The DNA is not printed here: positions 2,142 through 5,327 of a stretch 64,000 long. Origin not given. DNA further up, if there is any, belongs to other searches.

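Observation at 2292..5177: HzsA-related propeller with two c-type haem motifs exported as T9SS cargo inside a CAZyme locus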

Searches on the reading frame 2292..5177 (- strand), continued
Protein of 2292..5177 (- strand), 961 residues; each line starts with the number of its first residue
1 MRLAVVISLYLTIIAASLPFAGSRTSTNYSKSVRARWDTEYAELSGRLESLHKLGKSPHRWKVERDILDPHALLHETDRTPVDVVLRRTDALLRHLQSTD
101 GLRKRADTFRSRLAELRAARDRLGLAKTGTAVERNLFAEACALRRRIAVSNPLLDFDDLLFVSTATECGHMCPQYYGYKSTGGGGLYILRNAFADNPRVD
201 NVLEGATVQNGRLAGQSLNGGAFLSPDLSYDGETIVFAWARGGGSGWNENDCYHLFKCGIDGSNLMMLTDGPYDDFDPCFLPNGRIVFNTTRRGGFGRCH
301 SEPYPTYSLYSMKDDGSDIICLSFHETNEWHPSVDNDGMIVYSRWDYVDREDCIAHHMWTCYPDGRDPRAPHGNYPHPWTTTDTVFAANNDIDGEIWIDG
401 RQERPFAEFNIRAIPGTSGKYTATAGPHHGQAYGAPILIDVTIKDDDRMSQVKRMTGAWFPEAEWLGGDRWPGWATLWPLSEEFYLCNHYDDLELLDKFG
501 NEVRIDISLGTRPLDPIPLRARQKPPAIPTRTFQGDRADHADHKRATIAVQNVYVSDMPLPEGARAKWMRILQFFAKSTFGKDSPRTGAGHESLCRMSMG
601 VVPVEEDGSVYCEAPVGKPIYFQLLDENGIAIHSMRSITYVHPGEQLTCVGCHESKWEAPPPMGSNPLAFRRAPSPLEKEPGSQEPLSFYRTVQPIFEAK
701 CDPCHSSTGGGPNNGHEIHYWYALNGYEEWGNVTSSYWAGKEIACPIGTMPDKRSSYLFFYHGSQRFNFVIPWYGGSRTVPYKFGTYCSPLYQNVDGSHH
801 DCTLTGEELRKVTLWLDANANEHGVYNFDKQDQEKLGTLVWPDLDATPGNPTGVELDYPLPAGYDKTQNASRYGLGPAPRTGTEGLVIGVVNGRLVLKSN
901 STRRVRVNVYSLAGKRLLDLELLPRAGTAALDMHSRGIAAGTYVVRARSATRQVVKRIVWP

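Call 37: search_solved_structures(query=A1, max_evalue=0.01, show_alignments=1)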
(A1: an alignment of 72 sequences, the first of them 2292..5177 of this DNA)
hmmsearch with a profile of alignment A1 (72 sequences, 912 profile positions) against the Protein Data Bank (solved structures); distinct sequences matched with E-value up to 0.01: 2.
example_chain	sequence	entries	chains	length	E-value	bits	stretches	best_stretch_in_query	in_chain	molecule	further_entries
5c2v_A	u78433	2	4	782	5.6e-15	57.7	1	559-649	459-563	HYDRAZINE SYNTHASE ALPHA SUBUNIT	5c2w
2ojh_A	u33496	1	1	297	0.0024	19.2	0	230-294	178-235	Uncharacterized protein Atu1656/AGR_C_3050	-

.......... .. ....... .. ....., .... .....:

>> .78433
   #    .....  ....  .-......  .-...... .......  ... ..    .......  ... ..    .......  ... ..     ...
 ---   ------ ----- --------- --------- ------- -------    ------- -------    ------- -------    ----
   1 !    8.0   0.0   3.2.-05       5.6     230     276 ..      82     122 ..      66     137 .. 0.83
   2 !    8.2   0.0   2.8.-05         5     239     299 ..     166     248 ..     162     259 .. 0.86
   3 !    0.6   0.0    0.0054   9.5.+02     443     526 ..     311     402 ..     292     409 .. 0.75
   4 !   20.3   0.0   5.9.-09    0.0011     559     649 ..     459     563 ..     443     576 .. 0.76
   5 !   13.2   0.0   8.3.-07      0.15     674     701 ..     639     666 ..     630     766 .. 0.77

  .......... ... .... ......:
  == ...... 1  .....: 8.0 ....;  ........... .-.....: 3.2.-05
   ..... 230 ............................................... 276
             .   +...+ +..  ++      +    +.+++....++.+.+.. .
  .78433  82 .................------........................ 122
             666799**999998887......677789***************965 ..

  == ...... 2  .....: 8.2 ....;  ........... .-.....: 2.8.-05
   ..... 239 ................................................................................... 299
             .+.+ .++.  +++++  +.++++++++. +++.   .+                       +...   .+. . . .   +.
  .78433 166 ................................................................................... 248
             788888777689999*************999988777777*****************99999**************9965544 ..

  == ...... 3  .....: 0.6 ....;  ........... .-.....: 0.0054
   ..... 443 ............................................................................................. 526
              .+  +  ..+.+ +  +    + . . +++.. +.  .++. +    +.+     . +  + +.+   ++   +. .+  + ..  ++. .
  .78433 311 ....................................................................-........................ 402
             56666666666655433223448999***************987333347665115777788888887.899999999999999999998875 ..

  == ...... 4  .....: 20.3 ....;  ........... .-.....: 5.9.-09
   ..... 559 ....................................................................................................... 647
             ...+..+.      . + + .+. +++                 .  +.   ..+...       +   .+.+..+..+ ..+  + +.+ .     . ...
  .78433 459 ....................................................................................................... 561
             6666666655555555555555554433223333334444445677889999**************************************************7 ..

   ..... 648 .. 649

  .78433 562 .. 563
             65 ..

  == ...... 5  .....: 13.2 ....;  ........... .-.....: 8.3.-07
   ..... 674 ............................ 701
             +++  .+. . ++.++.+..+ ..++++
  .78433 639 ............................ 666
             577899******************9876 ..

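Call 41: find_encoding_contigs(protein=P0001, flank=10000, max_places=1)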
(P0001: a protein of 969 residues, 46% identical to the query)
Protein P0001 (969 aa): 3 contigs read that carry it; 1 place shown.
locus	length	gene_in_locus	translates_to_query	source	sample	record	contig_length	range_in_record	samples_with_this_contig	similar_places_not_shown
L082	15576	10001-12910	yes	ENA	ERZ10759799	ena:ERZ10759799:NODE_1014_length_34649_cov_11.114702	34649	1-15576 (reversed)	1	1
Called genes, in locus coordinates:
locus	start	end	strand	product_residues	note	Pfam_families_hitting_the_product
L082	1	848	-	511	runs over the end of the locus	PF00392:GntR, PF13377:Peripla_BP_3 (weak)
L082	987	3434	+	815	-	PF16586:DUF5060 (weak), PF05345:He_PIG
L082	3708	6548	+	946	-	PF18582:HZS_alpha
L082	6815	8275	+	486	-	PF00150:Cellulase (faint)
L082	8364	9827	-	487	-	PF00392:GntR (weak), PF13730:HTH_36 (faint), PF00392:GntR, PF13377:Peripla_BP_3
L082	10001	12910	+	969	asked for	PF18582:HZS_alpha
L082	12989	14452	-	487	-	PF00392:GntR, PF13377:Peripla_BP_3 (weak)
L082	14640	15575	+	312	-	?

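Call 42: find_encoding_contigs(protein=P0005, flank=10000, max_places=1)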
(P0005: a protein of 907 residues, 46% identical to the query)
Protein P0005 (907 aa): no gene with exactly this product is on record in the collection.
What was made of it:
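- Tried and rejected: Context look-up for P0005: failed, no record (call 42).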

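Call 43: find_encoding_contigs(protein=P0009, flank=10000, max_places=1)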
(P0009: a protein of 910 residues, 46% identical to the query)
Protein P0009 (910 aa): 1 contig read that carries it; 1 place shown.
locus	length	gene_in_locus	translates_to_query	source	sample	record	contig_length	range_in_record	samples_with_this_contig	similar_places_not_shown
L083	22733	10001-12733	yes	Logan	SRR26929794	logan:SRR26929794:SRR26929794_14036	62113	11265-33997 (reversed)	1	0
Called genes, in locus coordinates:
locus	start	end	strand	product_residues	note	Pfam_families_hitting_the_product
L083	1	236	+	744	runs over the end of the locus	PF02055:Glyco_hydro_30, PF14587:Glyco_hydr_30_2, PF11790:Glyco_hydro_cc (faint), PF18998:Flg_new_2, PF02018:CBM_4_9, PF18962:Por_Secre_tail (weak)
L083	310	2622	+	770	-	PF04616:Glyco_hydro_43, PF03422:CBM_6, PF18099:CBM_35_2, PF18998:Flg_new_2, PF02018:CBM_4_9, PF18962:Por_Secre_tail (weak)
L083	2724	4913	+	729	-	PF14587:Glyco_hydr_30_2, PF02057:Glyco_hydro_59, PF02018:CBM_4_9, PF18962:Por_Secre_tail (weak)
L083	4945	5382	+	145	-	PF03629:SASA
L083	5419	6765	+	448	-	PF03629:SASA, PF17957:Big_7, PF03422:CBM_6, PF18099:CBM_35_2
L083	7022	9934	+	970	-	PF22842:Pel9A-like_beta_helix, PF21231:GH141_M, PF03422:CBM_6, PF18099:CBM_35_2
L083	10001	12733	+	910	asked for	PF07676:PD40 (faint), PF18582:HZS_alpha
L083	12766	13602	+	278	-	-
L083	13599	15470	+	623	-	PF10282:Lactonase (faint), PF21783:YNCE (faint), PF25174:Beta-prop_THOC3 (faint), PF03150:CCP_MauG (faint)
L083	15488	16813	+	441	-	-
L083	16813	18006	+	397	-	PF01042:Ribonuc_L-PSP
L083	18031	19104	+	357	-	PF05140:ResB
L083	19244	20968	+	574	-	PF01578:Cytochrom_C_asm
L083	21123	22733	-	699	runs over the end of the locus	PF18370:RGI_lyase, PF13517:FG-GAP_3 (faint), PF21348:RGL11_C, PF01839:FG-GAP (faint)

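Call 45: find_encoding_contigs(protein=P0020, flank=10000, max_places=1)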
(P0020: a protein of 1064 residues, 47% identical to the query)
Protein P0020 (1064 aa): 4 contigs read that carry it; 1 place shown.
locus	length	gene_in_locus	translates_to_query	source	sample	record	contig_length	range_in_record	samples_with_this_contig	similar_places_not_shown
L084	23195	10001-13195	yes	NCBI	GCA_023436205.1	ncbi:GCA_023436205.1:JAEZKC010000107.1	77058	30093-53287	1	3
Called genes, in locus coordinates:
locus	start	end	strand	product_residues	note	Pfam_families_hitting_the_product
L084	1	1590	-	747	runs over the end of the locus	PF02055:Glyco_hydro_30, PF14587:Glyco_hydr_30_2, PF17189:Glyco_hydro_30C (faint), PF18998:Flg_new_2, PF02018:CBM_4_9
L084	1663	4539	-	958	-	PF22842:Pel9A-like_beta_helix, PF18099:CBM_35_2 (faint), PF21231:GH141_M (weak), PF03422:CBM_6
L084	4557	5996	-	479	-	PF13620:CarboxypepD_reg (faint), PF13715:CarbopepD_reg_2 (faint), PF12740:PETase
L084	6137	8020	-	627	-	PF12891:Glyco_hydro_44, PF18962:Por_Secre_tail (weak)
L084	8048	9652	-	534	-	PF02230:Abhydrolase_2, PF02018:CBM_4_9, PF18962:Por_Secre_tail (faint)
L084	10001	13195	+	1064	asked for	PF07676:PD40 (faint), PF26549:Tricorn_N (faint), PF18582:HZS_alpha, PF02018:CBM_4_9, PF18962:Por_Secre_tail (weak)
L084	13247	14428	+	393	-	PF01042:Ribonuc_L-PSP (weak)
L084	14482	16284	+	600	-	PF02018:CBM_4_9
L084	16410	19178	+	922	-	PF10282:Lactonase (faint), PF21783:YNCE (weak), PF03150:CCP_MauG (weak)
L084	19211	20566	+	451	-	-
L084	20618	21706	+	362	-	PF05140:ResB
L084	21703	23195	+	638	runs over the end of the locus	PF01578:Cytochrom_C_asm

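Call 46: find_encoding_contigs(protein=P0028, flank=10000, max_places=1)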
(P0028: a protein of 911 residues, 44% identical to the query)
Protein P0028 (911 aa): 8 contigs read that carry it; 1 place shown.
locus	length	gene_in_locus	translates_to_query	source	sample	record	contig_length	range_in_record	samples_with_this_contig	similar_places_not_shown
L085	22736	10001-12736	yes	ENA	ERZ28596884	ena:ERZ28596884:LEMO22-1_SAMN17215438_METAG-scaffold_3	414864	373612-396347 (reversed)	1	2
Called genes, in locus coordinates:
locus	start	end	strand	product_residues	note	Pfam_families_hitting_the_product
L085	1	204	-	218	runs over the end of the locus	PF00485:PRK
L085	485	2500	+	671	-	PF04616:Glyco_hydro_43, PF14200:RicinB_lectin_2, PF00652:Ricin_B_lectin, PF14200:RicinB_lectin_2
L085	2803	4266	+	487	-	-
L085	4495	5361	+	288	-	PF14394:DUF4423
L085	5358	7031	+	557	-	PF13620:CarboxypepD_reg (faint), PF10102:DUF2341, PF13385:Laminin_G_3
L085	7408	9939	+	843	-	PF22842:Pel9A-like_beta_helix, PF21231:GH141_M, PF13229:Beta_helix (faint)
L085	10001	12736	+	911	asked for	PF07676:PD40 (faint), PF26549:Tricorn_N (faint), PF18582:HZS_alpha, PF18962:Por_Secre_tail (faint)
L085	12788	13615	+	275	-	-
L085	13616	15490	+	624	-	PF10282:Lactonase (faint), PF02239:Cytochrom_D1 (faint), PF23381:Beta-prop_IFT122_1st (faint), PF25174:Beta-prop_THOC3 (faint), PF21783:YNCE (weak), PF03150:CCP_MauG (faint)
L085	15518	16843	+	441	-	-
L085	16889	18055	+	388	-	PF01042:Ribonuc_L-PSP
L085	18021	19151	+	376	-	PF05140:ResB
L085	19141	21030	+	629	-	PF01578:Cytochrom_C_asm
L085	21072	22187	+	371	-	-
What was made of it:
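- The same is true in L083, L084 and L085 (calls 43, 45, 46).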
